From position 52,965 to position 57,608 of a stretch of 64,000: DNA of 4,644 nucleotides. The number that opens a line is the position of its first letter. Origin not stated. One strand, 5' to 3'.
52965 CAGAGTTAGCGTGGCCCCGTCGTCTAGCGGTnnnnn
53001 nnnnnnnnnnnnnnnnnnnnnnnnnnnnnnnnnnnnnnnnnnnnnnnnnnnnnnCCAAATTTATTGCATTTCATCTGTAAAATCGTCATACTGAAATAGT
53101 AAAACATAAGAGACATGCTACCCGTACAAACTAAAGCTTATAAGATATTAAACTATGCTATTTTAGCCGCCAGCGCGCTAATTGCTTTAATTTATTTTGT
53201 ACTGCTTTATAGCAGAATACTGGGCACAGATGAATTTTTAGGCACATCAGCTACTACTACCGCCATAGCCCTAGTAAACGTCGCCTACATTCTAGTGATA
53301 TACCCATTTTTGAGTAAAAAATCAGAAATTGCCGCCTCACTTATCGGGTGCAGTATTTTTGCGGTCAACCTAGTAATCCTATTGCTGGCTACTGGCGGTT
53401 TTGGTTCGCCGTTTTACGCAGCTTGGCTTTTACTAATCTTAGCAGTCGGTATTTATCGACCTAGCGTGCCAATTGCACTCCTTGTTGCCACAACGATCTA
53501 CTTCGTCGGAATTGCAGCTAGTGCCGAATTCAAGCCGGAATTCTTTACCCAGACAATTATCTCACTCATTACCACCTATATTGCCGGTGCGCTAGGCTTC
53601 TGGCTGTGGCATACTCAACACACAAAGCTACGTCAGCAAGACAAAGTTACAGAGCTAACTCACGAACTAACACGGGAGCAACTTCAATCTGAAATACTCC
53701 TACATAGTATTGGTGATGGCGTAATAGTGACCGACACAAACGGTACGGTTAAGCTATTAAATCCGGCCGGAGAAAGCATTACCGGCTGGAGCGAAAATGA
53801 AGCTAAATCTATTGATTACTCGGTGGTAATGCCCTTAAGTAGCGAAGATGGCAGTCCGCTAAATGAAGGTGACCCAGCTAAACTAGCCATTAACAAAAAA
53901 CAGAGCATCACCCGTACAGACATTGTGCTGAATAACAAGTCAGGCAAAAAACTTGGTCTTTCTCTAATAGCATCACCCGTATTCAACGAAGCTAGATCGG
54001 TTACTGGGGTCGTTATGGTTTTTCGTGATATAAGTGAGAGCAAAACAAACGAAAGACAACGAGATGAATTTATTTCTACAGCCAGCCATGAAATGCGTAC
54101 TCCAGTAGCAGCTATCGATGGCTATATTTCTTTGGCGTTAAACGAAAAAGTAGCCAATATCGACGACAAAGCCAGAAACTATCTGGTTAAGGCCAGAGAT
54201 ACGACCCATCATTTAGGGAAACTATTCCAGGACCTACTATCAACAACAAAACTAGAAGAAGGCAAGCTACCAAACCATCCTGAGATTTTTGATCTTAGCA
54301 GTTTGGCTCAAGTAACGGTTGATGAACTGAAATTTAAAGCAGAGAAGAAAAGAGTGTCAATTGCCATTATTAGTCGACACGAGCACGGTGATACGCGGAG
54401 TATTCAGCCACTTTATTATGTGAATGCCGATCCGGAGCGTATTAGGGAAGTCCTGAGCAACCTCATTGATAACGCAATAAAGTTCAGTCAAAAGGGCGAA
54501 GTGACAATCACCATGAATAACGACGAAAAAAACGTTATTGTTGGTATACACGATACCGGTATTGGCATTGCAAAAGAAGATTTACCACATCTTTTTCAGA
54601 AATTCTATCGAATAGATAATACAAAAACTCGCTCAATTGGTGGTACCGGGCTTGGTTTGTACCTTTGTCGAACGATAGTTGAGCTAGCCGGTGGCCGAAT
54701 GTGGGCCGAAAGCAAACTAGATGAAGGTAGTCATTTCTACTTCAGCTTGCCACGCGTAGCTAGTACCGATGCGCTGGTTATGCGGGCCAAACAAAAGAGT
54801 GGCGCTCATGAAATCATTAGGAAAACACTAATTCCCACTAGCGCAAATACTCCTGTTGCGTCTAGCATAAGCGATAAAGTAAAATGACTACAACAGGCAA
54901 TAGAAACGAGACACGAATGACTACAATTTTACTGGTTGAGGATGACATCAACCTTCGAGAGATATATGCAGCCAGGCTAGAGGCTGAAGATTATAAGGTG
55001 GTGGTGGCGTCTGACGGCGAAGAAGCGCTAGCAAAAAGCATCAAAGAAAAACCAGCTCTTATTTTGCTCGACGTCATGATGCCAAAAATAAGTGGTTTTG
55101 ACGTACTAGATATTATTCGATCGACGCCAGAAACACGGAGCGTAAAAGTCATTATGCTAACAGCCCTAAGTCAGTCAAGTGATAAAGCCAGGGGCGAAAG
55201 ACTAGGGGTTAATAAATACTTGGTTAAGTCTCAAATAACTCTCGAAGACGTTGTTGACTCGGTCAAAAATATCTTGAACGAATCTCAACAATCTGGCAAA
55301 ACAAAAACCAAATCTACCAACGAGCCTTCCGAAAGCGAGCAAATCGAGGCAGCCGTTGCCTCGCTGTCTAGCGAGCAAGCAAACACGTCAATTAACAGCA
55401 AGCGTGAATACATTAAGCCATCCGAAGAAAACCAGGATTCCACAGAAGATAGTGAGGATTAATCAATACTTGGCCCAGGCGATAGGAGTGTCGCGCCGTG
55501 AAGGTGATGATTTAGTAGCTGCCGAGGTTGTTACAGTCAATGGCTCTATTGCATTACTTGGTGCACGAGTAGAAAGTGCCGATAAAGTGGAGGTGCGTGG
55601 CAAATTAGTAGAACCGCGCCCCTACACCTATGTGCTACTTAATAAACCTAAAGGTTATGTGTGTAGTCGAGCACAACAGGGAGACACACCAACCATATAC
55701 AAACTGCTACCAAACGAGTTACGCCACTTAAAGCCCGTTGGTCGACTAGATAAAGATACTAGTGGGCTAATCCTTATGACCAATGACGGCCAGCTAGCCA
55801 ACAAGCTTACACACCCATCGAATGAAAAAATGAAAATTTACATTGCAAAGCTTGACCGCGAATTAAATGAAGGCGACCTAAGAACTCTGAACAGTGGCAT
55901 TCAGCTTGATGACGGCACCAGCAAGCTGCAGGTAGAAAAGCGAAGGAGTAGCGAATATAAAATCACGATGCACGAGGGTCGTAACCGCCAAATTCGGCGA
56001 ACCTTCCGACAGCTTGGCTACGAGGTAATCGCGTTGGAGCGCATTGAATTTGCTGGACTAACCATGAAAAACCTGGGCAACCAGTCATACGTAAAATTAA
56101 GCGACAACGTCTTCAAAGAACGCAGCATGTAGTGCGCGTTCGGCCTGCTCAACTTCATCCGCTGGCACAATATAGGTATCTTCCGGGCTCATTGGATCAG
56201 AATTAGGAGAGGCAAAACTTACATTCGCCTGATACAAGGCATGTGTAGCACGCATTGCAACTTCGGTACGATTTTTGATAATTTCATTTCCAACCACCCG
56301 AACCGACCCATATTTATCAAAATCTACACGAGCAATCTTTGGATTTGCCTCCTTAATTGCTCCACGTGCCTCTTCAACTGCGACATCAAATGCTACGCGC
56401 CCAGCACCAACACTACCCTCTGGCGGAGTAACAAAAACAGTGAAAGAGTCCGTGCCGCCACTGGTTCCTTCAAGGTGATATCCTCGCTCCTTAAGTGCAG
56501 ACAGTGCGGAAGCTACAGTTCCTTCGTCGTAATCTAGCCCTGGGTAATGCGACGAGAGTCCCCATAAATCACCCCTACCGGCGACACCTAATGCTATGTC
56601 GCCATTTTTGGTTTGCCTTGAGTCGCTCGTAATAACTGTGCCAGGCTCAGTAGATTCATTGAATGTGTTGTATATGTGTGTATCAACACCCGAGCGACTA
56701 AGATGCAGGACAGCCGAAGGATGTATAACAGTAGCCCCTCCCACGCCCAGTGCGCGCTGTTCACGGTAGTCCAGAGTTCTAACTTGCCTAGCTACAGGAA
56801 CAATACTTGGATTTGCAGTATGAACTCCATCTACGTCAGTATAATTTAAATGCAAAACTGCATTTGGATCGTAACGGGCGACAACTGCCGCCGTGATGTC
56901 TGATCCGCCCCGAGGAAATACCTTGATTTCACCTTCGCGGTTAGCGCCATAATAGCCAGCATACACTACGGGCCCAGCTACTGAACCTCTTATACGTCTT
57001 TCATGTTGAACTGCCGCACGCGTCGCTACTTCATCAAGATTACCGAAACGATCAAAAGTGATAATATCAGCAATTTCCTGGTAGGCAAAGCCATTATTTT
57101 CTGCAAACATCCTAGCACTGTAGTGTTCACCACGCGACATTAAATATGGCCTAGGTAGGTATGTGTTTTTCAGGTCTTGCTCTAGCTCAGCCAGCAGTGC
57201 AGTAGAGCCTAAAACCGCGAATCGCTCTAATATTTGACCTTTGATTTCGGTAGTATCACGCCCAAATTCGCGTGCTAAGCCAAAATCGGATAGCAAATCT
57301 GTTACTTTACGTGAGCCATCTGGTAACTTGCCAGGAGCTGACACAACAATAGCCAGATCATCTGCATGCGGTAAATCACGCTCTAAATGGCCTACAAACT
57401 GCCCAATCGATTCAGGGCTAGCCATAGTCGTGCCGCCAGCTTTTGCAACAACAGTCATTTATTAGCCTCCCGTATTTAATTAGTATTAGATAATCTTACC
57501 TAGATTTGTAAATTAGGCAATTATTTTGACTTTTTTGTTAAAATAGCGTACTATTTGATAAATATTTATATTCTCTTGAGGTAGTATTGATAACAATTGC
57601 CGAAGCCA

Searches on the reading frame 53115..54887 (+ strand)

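Call 82: search_protein_families(library=pfam, proteins=[window:53115-54887:+], max_evalue=0.001)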
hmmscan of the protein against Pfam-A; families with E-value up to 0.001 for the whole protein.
window:53115-54887:+ (590 aa): 8 families
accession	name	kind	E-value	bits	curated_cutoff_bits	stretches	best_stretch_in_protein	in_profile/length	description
PF02518.31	HATPase_c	-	1.4e-31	109.6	26.4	1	439-547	2-109/111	Histidine kinase-, DNA gyrase B-, and HSP90-like ATPase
PF00512.31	HisKA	-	4.5e-13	49.5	26.9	1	315-383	1-66/66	His Kinase A (phospho-acceptor) domain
PF00989.32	PAS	-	1.3e-10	41.8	22.6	1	195-306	6-113/113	PAS fold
PF08448.16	PAS_4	-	2.8e-07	31.2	23.1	1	196-310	1-109/110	PAS fold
PF13426.13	PAS_9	-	7.6e-07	29.8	27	1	201-308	2-103/103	PAS domain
PF13589.12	HATPase_c_3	-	0.00022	21.7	25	1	444-516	4-78/137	Histidine kinase-, DNA gyrase B-, and HSP90-like ATPase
PF13188.13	PAS_8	-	0.00026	21.2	21.8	1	195-233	6-43/65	PAS domain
PF13581.12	HATPase_c_2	-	0.00093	19.7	27.4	0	444-523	37-110/127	Histidine kinase-like ATPase domain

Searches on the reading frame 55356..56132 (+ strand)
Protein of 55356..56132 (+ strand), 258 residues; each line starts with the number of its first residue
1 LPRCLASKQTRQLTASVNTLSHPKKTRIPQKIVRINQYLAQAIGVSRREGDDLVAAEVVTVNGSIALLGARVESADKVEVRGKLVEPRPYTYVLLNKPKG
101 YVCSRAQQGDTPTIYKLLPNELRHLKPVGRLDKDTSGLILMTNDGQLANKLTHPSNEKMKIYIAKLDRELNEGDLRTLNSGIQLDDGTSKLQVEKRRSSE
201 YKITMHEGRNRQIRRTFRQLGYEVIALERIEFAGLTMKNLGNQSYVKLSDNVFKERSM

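Call 82: search_protein_families(library=pfam, proteins=[window:55356-56132:+], max_evalue=0.001)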
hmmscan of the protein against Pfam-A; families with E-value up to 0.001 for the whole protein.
window:55356-56132:+ (258 aa): 1 family
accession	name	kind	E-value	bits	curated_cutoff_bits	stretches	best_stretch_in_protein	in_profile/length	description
PF00849.27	PseudoU_synth_2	-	3.2e-25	89.6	26.8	1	92-218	2-151/152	RNA pseudouridylate synthase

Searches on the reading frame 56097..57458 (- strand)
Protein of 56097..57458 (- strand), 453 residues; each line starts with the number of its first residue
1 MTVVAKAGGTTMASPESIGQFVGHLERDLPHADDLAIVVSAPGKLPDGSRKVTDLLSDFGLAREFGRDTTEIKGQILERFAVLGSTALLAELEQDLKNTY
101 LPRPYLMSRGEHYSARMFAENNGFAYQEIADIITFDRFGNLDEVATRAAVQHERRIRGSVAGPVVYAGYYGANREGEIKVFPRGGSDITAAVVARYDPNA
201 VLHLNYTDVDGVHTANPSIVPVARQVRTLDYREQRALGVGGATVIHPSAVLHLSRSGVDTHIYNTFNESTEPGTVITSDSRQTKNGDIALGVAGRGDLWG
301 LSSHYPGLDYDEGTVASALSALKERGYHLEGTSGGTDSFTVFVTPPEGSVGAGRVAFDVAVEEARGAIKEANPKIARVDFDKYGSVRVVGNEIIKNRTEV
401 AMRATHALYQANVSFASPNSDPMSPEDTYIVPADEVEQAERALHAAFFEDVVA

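Call 82: search_protein_families(library=pfam, proteins=[window:56097-57458:-], max_evalue=0.001)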
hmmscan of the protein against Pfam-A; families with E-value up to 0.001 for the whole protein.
window:56097-57458:- (453 aa): 1 family
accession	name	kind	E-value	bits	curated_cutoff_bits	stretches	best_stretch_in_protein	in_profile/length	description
PF00696.33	AA_kinase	-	6.1e-23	82.2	24.9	1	1-264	1-234/234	Amino acid kinase family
